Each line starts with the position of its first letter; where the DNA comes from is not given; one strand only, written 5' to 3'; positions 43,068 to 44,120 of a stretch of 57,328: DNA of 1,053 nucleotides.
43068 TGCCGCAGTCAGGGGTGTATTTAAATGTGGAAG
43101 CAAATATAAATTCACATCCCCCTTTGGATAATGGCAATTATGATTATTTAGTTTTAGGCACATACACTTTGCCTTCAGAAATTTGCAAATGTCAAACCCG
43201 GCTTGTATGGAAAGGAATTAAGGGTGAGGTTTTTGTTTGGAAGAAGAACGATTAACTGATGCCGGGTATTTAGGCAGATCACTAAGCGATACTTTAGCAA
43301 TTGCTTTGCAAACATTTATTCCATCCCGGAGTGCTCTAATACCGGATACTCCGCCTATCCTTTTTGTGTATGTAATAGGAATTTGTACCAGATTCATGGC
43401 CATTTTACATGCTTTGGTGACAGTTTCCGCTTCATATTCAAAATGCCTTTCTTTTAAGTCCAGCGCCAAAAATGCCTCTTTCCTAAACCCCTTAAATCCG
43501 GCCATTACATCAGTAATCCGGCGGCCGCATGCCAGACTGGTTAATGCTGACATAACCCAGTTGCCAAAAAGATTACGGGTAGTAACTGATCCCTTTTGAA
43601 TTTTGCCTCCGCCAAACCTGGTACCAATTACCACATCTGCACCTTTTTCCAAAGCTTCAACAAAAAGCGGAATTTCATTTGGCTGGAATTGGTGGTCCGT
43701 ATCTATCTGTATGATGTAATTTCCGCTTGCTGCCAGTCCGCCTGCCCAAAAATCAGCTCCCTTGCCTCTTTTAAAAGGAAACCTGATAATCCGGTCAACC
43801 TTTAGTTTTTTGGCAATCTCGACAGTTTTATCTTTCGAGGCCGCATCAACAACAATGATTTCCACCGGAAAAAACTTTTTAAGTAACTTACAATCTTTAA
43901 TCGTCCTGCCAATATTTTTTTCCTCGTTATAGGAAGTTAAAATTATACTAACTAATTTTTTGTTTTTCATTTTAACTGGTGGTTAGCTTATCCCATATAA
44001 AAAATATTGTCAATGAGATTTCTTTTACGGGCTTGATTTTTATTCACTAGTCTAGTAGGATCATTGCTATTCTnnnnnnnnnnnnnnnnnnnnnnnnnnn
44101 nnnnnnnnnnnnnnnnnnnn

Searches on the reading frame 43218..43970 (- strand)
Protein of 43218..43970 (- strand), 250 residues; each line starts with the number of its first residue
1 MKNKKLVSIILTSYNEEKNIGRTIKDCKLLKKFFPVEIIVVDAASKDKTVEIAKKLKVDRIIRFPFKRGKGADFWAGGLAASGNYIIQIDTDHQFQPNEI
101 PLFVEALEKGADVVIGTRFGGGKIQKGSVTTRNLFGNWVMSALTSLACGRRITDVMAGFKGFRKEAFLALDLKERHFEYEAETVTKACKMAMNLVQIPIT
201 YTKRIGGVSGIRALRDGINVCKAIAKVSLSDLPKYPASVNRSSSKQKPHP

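Call 9: search_protein_families(library=pfam, proteins=[window:43218-43970:-], max_evalue=0.001)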
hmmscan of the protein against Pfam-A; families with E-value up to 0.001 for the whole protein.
window:43218-43970:- (250 aa): 1 family
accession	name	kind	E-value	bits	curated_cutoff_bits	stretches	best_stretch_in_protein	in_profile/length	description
PF00535.33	Glycos_transf_2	-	1e-27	97.5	23.3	1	8-167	1-164/168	Glycosyl transferase family 2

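Call 27: search_protein_families(library=ncbifam, proteins=[window:43218-43970:-], max_evalue=0.00001)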
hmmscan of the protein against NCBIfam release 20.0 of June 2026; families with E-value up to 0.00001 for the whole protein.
window:43218-43970:- (250 aa): 12 families
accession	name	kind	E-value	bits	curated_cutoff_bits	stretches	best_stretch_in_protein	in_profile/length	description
TIGR04182.1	glyco_TIGR04182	equivalog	1.8e-34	119.4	325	1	7-229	2-219/293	S-layer glycoprotein N-glycosyltransferase AglJ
NF041391.1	DPhHxTase_Halo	equivalog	1.3e-22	79.8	375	1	12-229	2-210/213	dolichyl-phosphate hexose transferase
NF058614.1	PPMAGASynPpgS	equivalog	1.6e-13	50.6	370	1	8-202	3-199/226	polyprenyl-phospho-N-acetylgalactosaminyl synthase PpgS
NF047588.1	GlcsyltransPgfSStrep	equivalog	1.6e-13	50.5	500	1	7-167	3-164/308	glycosyltransferase PgfS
NF010496.0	PRK13915.1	equivalog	1.3e-12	47.5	262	1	2-107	28-142/307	glucosyl-3-phosphoglycerate synthase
NF007986.1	PRK10714.1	equivalog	1.5e-12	47.2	529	1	4-204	5-203/316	undecaprenyl-phosphate 4-deoxy-4-formamido-L-arabinose transferase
TIGR03937.1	PgaC_IcaA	equivalog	4.6e-12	45.6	422.3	1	2-113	42-156/407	poly-beta-1,6-N-acetyl-D-glucosamine synthase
TIGR04283.1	glyco_like_mftF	equivalog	4.7e-12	46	182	1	7-119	1-107/221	TIGR04283 family arsenosugar biosynthesis glycosyltransferase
NF047683.1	TeichurnBiosyTuaG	equivalog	6.1e-09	35.9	400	1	2-101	3-105/252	teichuronic acid biosynthesis protein TuaG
NF050050.1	ProtGlycPglI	equivalog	6.8e-07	28.9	500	1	6-117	3-118/306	GalNAc(5)-diNAcBac-PP-undecaprenol beta-1,3-glucosyltransferase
NF007482.0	PRK10073.1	equivalog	3.8e-06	26.1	423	1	1-101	2-104/334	glycosyltransferase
NF041875.1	EPS_EpsD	equivalog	6.7e-06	25.7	370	1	7-116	1-114/325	exopolysaccharide biosynthesis glycosyltransferase EpsD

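Call 78: search_solved_structures(query=window:43218-43970:-, max_evalue=0.00001)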
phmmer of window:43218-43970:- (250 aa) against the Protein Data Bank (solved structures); distinct sequences matched with E-value up to 0.00001: 10.
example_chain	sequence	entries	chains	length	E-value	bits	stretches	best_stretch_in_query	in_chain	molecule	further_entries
5mlz_A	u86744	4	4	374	1.3e-18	70.8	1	6-212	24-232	Dolichol monophosphate mannose synthase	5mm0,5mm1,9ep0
2z87_A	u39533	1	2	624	2.3e-08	37.3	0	2-112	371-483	Chondroitin synthase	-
2z86_A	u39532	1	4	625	2.3e-08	37.3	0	2-112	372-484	Chondroitin synthase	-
9bhc_C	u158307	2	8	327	3.3e-08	36.7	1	5-117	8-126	Undecaprenyl-phosphate 4-deoxy-4-formamido-L-arabinose transferase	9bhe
8vxh_A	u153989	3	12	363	4.3e-08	36.4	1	5-117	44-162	Undecaprenyl-phosphate 4-deoxy-4-formamido-L-arabinose transferase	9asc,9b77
9hwj_A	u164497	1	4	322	8.8e-07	32.1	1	5-117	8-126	Undecaprenyl-phosphate 4-deoxy-4-formamido-L-arabinose transferase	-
6p61_A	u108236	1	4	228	2.1e-06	30.8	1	1-99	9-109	Glycosyltransferase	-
5ekp_C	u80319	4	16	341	4.6e-06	29.7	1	7-119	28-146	Uncharacterized glycosyltransferase sll0501 | Glycosyltransferase sll0501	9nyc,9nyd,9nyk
5eke_A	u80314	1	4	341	4.6e-06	29.7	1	7-119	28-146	Uncharacterized glycosyltransferase sll0501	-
9nye_A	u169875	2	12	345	4.7e-06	29.7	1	7-119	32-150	Glycosyltransferase sll0501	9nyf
